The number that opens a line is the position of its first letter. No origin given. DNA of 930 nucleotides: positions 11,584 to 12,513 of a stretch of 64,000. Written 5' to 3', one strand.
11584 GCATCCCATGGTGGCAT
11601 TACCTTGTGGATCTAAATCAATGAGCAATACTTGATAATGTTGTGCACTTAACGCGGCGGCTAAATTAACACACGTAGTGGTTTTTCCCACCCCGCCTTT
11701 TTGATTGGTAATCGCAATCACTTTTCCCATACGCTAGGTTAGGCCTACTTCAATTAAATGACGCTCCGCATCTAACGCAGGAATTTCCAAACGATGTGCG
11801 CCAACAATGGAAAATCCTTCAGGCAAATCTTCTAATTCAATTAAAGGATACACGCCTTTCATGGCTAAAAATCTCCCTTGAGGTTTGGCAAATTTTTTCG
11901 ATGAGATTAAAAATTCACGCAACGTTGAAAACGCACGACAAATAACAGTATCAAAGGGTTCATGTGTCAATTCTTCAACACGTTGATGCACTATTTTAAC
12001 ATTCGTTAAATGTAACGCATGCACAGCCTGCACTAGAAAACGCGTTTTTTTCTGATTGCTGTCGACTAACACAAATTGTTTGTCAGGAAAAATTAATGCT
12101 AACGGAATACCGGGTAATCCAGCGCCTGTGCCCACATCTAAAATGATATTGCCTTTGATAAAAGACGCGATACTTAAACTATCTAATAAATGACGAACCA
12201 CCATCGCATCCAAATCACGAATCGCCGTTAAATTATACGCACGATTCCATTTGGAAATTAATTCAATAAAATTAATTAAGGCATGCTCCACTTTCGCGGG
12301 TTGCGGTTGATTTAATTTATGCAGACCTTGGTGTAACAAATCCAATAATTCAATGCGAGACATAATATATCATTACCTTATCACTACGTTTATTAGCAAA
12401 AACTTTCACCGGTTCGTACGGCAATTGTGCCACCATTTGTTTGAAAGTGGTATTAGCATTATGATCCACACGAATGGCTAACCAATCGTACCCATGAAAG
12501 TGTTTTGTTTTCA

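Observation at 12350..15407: Candidate Dot/Icm-linked protein glycosylation module: GT-C-like membrane protein coupled to icmX next to Pro/Thr-rich exported proteins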

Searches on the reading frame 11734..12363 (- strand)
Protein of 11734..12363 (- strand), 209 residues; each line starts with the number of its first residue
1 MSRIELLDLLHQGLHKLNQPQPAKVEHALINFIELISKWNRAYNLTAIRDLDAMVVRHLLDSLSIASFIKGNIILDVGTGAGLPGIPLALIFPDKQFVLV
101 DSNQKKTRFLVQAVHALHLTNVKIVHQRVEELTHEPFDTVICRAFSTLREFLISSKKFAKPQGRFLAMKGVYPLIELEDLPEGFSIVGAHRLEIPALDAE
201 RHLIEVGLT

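Call 3: search_protein_families(library=pfam, proteins=[window:11734-12363:-], max_evalue=0.1)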
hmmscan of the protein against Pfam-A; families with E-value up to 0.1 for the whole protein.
window:11734-12363:- (209 aa): 10 families
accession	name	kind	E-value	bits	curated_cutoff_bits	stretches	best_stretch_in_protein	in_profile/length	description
PF02527.21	GidB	-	1.5e-56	191.1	27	1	28-203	4-183/184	rRNA small subunit methyltransferase G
PF13847.12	Methyltransf_31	-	7.8e-09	35.8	27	1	70-171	3-113/145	Methyltransferase domain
PF13649.12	Methyltransf_25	-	3e-07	31.5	27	1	74-148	1-77/97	Methyltransferase domain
PF05175.20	MTS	-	6.1e-06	26.4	23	1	59-142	23-104/170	Methyltransferase small domain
PF02390.23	Methyltransf_4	-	2.7e-05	24.1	24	1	72-129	3-60/173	Putative methyltransferase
PF08242.18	Methyltransf_12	-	6.3e-05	24.1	30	1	75-163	1-96/98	Methyltransferase domain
PF08241.18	Methyltransf_11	-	0.0011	20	21.2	1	75-166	1-94/95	Methyltransferase domain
PF02475.24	TRM5-TYW2_MTfase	-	0.016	15.6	28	1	70-162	36-130/164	TRM5/TYW2 methyltransferase domain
PF10294.15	Methyltransf_16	-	0.031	14.5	21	1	69-125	45-101/174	Lysine methyltransferase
PF06325.19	PrmA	-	0.041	13.8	22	1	70-166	161-257/296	Ribosomal protein L11 methyltransferase (PrmA)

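Call 4: search_protein_families(library=ncbifam, proteins=[window:11734-12363:-], max_evalue=0.1)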
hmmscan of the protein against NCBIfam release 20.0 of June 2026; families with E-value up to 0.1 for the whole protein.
window:11734-12363:- (209 aa): 19 families
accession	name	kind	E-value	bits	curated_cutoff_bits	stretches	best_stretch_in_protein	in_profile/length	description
TIGR00138.1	rsmG_gidB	equivalog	1.6e-53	181.1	99.5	1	30-205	2-180/183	16S rRNA (guanine(527)-N(7))-methyltransferase RsmG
NF005640.0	PRK07402.1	equivalog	3e-06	26.9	219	1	68-194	41-168/200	precorrin-6Y C5,15-methyltransferase subunit CbiT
TIGR02469.1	CbiT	equivalog_domain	5.9e-06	26.5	78.3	1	63-143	12-95/124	precorrin-6Y C5,15-methyltransferase (decarboxylating) subunit CbiT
TIGR03534.1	RF_mod_PrmC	equivalog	1.2e-05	24.9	199.1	1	71-142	87-162/253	peptide chain release factor N(5)-glutamine methyltransferase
NF006138.0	PRK08287.1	equivalog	4.7e-05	23.3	210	1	67-140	28-101/189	decarboxylating cobalt-precorrin-6B (C(15))-methyltransferase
TIGR01983.1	UbiG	equivalog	0.00021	20.7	102.95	1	67-144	46-124/228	bifunctional 2-polyprenyl-6-hydroxyphenol methylase/3-demethylubiquinol 3-O-methyltransferase UbiG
TIGR00091.1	TIGR00091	equivalog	0.0009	18.7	112.65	1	70-139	16-85/194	tRNA (guanosine(46)-N7)-methyltransferase TrmB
NF047649.1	MTase_UXPK_star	exception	0.00094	18.3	460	1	42-167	46-181/283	methyltransferase/UXPK-star double selenoprotein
TIGR00536.1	hemK_fam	subfamily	0.002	17.3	115.5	1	72-134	116-180/286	HemK family protein methyltransferase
TIGR02072.1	BioC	equivalog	0.0036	17.1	184.95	1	57-165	21-130/244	malonyl-ACP O-methyltransferase BioC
NF041536.1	ArsM_DUF2284_UU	exception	0.0043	15.4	575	1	63-167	69-180/459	arsenite methyltransferase/DUF2284 domain selenoprotein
NF001080.0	PRK00121.2-2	equivalog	0.0058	15.9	132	1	71-133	47-109/224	tRNA (guanosine(46)-N7)-methyltransferase TrmB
TIGR02021.1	BchM-ChlM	equivalog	0.0086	15.5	158.9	1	48-142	33-124/218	magnesium protoporphyrin IX methyltransferase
NF041537.1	ArsM_AhpD_UU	exception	0.0093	14.8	510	1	63-165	69-178/345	arsenite methyltransferase/AhpD domain selenoprotein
NF011529.0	PRK14968.1-3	equivalog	0.018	14.5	162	1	69-141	33-103/198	putative methyltransferase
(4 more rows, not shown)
